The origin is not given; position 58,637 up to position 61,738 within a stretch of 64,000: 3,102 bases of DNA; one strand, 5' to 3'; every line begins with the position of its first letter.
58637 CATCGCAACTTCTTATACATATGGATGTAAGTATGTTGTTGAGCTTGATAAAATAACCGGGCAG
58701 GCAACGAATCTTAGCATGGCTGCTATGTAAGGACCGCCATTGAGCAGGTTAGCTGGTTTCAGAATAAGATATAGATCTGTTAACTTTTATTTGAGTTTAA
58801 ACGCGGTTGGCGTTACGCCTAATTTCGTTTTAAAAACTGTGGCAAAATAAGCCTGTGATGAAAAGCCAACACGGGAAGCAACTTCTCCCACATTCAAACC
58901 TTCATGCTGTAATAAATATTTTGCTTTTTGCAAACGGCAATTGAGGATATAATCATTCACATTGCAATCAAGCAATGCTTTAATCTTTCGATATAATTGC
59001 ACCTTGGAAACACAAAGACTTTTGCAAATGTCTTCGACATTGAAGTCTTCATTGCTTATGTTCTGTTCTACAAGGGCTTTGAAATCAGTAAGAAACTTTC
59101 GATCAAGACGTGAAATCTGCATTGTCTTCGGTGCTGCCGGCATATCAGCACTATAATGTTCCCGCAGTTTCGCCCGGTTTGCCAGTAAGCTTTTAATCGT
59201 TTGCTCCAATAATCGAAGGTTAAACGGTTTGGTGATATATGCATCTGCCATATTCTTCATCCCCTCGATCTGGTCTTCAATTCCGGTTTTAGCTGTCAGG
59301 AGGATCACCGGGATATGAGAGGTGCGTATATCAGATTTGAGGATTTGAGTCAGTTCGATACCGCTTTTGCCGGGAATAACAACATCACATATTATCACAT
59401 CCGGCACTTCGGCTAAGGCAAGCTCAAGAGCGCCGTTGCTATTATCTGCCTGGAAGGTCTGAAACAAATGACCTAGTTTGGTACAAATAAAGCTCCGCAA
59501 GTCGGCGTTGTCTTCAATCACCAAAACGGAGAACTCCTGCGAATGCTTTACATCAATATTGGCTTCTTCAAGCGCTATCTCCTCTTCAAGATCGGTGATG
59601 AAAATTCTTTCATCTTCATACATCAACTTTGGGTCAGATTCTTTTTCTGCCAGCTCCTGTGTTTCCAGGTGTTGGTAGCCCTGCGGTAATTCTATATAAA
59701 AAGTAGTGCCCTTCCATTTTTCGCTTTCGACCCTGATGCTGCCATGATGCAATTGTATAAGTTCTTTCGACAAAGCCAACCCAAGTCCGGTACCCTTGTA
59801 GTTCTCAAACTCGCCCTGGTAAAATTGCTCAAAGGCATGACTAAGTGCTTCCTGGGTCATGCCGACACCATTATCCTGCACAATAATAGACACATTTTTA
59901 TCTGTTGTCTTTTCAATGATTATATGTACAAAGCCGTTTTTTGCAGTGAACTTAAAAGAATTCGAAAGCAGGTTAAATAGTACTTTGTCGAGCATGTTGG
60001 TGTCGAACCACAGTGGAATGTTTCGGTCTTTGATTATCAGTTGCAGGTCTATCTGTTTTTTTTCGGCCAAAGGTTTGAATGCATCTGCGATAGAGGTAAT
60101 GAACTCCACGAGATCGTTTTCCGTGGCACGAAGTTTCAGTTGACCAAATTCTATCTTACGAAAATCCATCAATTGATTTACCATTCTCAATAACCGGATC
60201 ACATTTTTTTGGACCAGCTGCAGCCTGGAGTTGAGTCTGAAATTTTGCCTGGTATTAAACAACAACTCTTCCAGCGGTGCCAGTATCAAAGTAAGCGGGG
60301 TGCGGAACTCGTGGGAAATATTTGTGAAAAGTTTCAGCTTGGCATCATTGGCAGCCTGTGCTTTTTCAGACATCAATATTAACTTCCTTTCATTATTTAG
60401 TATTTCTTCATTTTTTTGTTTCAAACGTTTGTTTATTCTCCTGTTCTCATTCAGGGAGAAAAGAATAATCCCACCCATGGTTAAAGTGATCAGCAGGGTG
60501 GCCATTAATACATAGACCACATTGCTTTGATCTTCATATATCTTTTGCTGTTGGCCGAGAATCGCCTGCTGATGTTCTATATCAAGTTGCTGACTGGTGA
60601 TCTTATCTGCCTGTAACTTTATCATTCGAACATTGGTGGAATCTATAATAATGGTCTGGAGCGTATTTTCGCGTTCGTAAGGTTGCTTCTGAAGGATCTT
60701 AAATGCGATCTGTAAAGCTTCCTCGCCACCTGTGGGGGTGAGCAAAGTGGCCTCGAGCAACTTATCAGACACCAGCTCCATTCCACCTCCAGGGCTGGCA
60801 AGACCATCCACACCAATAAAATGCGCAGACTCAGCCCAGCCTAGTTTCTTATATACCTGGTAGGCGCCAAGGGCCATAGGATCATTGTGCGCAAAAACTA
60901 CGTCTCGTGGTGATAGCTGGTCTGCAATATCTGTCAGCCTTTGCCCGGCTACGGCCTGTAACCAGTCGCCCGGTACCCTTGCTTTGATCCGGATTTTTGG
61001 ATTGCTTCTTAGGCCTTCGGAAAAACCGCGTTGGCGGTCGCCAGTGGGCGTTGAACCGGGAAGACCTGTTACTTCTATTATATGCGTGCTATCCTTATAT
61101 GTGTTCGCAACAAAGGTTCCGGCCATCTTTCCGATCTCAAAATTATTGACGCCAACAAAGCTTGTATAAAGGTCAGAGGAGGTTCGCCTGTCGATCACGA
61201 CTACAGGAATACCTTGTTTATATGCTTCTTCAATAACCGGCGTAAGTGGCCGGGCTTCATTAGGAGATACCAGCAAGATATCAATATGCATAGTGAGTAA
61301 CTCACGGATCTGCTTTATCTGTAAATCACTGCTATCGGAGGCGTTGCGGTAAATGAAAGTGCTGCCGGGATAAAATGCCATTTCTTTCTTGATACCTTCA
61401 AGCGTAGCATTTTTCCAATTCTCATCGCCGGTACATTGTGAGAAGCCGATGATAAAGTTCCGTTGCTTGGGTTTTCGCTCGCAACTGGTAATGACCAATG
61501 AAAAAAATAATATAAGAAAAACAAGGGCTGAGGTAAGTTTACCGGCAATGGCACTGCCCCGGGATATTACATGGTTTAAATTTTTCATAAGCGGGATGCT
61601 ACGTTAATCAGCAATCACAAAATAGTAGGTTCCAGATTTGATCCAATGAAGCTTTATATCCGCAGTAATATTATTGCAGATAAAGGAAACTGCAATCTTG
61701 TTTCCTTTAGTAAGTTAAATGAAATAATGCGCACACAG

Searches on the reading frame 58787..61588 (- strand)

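Call 75: search_protein_families(library=pfam, proteins=[window:58787-61588:-], max_evalue=0.001)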
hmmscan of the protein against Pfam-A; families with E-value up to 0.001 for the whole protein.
window:58787-61588:- (933 aa): 8 families
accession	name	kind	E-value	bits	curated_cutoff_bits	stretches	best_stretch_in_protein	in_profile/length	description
PF13407.12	Peripla_BP_4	-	1e-36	127.3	35.1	1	47-300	1-255/258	Periplasmic binding protein domain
PF02518.31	HATPase_c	-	5.2e-26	91.7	26.4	1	529-636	2-109/111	Histidine kinase-, DNA gyrase B-, and HSP90-like ATPase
PF12833.13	HTH_18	-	1.3e-18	67.5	33.6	1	854-931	1-78/80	Helix-turn-helix domain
PF00072.30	Response_reg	-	2.2e-18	66.9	30.2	1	688-798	1-110/111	Response regulator receiver domain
PF00165.29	HTH_AraC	-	3.6e-11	43.4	26.6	1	893-930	1-40/42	Bacterial regulatory helix-turn-helix proteins, AraC family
PF00512.31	HisKA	-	1.7e-10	41.2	26.9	1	417-481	2-65/66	His Kinase A (phospho-acceptor) domain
PF00532.27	Peripla_BP_1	-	5.8e-06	26.4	22.2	1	63-284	20-240/281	Periplasmic binding proteins and sugar binding domain of LacI family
PF13589.12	HATPase_c_3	-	1e-05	26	25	1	534-591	4-58/137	Histidine kinase-, DNA gyrase B-, and HSP90-like ATPase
